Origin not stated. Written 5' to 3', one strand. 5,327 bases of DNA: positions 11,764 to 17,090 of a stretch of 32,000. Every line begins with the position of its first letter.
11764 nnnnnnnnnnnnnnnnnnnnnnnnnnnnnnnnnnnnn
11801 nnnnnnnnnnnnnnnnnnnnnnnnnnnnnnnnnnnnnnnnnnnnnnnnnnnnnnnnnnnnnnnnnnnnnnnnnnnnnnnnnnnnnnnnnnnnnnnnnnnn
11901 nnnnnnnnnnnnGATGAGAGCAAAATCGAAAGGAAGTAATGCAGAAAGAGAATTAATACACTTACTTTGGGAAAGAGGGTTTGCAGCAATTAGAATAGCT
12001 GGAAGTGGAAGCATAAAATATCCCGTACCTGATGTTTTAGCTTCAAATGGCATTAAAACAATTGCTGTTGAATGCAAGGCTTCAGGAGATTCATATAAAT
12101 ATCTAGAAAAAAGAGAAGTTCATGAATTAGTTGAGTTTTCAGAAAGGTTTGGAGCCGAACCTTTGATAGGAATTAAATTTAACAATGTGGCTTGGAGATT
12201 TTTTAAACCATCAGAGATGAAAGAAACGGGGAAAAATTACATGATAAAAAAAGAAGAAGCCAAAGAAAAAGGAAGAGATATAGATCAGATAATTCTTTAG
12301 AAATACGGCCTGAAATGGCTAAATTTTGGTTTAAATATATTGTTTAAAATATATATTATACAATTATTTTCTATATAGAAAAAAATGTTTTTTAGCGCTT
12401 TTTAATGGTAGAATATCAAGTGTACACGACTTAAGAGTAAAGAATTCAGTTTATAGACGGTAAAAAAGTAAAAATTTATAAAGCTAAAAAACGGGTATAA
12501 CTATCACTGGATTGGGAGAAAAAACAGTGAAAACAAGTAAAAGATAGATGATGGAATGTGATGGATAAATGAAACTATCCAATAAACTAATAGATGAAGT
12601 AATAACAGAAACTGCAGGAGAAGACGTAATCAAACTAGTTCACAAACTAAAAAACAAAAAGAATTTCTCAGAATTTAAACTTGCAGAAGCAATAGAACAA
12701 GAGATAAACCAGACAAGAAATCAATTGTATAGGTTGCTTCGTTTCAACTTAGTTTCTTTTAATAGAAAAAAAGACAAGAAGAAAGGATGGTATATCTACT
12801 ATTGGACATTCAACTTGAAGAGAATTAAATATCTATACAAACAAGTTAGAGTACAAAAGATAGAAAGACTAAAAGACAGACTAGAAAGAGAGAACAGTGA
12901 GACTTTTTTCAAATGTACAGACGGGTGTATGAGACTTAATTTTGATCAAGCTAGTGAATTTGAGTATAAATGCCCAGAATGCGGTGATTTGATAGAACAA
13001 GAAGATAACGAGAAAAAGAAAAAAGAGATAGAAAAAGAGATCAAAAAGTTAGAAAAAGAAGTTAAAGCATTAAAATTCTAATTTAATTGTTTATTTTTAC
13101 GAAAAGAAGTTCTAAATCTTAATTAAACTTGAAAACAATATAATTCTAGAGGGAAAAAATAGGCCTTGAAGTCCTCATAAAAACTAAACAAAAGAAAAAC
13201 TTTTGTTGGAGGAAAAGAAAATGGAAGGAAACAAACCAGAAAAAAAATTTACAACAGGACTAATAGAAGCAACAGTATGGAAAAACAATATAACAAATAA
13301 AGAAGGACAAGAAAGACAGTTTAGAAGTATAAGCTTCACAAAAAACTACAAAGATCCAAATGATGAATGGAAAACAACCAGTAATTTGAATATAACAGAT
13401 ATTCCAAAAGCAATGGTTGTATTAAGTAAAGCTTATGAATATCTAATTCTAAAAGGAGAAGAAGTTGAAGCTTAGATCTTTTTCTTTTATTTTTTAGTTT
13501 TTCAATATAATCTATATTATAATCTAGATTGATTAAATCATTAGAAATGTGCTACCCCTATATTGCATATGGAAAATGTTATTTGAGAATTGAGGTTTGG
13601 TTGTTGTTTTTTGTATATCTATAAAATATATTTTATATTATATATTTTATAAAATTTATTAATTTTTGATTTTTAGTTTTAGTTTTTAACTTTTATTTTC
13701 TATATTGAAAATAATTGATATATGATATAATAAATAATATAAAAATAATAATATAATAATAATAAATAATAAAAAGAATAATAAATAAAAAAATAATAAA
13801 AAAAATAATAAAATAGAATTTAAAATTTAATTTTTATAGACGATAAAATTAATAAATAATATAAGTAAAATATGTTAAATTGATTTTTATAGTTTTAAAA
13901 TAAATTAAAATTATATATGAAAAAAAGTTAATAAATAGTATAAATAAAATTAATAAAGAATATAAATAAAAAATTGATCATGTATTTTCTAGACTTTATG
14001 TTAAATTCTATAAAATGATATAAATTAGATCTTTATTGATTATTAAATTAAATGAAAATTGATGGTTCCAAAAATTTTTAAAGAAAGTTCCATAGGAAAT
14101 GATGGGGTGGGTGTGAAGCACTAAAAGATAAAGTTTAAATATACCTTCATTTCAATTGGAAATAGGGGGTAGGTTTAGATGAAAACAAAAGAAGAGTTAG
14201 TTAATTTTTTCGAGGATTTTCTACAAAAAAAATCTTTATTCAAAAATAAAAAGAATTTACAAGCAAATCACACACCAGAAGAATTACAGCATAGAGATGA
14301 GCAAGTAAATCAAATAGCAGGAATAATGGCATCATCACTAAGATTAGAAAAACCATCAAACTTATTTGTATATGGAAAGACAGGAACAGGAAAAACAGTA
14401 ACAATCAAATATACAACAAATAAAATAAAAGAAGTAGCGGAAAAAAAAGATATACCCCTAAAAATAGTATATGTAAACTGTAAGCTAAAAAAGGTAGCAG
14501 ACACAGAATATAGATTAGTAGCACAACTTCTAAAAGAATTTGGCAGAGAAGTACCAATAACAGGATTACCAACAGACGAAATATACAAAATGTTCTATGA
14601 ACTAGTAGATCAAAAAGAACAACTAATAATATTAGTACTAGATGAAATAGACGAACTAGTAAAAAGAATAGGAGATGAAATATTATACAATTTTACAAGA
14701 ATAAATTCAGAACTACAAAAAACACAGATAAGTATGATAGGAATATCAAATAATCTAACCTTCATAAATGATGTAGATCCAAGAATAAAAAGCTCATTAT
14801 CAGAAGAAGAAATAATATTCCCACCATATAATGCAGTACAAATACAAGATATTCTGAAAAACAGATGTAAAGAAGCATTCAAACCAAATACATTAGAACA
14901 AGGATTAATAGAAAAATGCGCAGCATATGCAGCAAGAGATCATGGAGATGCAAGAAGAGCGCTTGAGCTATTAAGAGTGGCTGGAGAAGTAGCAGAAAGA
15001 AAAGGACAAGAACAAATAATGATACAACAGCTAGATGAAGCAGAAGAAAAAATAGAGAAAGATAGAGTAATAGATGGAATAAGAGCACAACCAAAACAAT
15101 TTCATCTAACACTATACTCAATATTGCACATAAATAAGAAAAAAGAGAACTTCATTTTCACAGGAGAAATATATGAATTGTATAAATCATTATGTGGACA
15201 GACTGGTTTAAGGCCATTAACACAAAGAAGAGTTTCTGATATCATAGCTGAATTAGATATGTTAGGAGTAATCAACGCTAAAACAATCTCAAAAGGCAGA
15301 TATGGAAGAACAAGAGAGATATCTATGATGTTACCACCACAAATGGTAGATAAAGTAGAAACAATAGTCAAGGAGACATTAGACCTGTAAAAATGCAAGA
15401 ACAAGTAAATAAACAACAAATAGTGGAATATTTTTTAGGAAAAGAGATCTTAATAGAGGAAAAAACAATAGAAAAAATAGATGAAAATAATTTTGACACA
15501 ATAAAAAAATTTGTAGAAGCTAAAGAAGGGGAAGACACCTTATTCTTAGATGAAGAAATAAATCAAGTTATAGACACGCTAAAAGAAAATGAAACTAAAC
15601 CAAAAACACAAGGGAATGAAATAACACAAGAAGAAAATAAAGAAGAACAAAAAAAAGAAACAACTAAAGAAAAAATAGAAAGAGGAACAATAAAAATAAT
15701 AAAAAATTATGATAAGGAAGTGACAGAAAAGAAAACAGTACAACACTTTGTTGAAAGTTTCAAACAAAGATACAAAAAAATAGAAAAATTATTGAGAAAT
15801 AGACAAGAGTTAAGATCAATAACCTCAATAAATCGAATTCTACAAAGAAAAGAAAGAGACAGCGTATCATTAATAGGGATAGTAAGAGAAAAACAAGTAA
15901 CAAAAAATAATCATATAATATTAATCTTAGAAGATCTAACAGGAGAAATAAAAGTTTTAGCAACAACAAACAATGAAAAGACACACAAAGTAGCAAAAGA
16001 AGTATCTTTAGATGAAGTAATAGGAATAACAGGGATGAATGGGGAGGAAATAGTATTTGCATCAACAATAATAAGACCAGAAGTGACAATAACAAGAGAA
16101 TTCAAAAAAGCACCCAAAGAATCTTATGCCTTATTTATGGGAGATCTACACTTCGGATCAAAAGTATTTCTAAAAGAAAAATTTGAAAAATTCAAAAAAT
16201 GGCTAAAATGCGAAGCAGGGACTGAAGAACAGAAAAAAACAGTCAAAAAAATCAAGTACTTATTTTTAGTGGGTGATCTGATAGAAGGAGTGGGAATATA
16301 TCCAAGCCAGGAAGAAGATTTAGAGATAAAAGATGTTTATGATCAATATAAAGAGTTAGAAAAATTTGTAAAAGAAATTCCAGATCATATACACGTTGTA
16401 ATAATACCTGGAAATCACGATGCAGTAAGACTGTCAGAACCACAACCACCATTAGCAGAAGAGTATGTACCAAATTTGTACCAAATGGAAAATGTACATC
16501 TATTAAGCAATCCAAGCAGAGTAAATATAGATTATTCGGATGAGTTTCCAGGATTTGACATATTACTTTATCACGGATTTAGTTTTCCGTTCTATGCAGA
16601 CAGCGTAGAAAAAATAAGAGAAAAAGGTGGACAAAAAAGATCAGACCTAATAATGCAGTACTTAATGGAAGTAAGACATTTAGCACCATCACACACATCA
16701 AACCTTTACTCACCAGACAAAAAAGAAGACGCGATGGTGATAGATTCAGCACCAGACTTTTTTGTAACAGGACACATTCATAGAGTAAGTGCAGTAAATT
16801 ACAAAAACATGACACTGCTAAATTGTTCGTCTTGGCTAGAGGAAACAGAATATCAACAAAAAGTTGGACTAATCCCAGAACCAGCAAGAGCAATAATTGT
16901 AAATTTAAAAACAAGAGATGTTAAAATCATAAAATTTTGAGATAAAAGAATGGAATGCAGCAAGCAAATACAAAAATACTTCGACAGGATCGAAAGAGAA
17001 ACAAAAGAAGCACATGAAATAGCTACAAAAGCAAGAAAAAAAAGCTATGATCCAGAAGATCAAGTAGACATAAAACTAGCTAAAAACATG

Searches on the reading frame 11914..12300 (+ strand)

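Call 80: search_protein_families(library=pfam, proteins=[window:11914-12300:+], max_evalue=0.0001)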
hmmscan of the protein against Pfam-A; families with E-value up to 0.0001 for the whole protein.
window:11914-12300:+ (128 aa): 1 family
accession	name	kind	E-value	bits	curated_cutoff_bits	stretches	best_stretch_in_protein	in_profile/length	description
PF01870.24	Hjc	-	2.4e-31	108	21.1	1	10-100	2-92/93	Archaeal holliday junction resolvase (hjc)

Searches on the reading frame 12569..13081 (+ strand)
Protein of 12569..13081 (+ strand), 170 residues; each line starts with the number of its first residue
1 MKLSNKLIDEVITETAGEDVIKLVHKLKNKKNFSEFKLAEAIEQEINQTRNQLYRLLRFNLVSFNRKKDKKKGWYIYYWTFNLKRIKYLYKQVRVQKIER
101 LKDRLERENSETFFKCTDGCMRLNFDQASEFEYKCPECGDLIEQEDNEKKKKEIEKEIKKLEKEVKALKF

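Call 80: search_protein_families(library=pfam, proteins=[window:12569-13081:+], max_evalue=0.0001)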
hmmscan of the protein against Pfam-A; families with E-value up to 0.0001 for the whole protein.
window:12569-13081:+ (170 aa): 1 family
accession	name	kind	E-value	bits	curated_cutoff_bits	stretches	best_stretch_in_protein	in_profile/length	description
PF02002.24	TFIIE_alpha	-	9.6e-15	54.8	22.9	1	6-109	1-104/105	TFIIE alpha subunit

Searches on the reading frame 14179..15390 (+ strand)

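Call 80: search_protein_families(library=pfam, proteins=[window:14179-15390:+], max_evalue=0.0001)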
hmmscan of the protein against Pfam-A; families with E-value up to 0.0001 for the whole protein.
window:14179-15390:+ (403 aa): 8 families
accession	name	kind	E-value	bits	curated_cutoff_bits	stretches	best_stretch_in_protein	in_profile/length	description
PF09079.17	Cdc6_C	-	2.9e-28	98.1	25.1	1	300-392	2-95/96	CDC6, C terminal winged helix domain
PF22703.2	Cdc6_lid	-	6.4e-23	80.9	27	1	223-289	1-67/68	Cdc6 AAA+ ATPase-type lid domain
PF13401.12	AAA_22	-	1.1e-11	45.6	27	1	59-189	5-123/130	AAA domain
PF05621.17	TniB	-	4.5e-07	29.9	22.4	1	55-194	31-167/189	Bacterial TniB protein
PF00004.35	AAA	-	2.5e-06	28.4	21.2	1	63-212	2-127/131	ATPase family associated with various cellular activities (AAA)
PF13191.12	AAA_16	-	4e-06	27.9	32.6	1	36-120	2-85/167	AAA ATPase domain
PF01637.24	ATPase_2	-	1.6e-05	25.3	33.2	1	53-171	14-134/225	ATPase domain predominantly from Archaea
PF24883.2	NPHP3_N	-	5.8e-05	23.8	24.8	0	58-175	21-149/164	Nephrocystin 3, N-terminal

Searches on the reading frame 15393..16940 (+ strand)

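Call 80: search_protein_families(library=pfam, proteins=[window:15393-16940:+], max_evalue=0.0001)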
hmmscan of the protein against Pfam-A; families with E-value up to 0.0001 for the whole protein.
window:15393-16940:+ (515 aa): 3 families
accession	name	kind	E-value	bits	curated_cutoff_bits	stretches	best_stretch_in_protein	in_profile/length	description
PF04042.21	DNA_pol_E_B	-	4.1e-15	56.2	29.1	1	249-461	4-203/210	DNA polymerase alpha/epsilon subunit B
PF00149.33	Metallophos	-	4.5e-12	47.2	21.5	1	247-464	4-190/191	Calcineurin-like phosphoesterase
PF01336.31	tRNA_anti-codon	-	7.6e-06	26.2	27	1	158-214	1-55/75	OB-fold nucleic acid binding domain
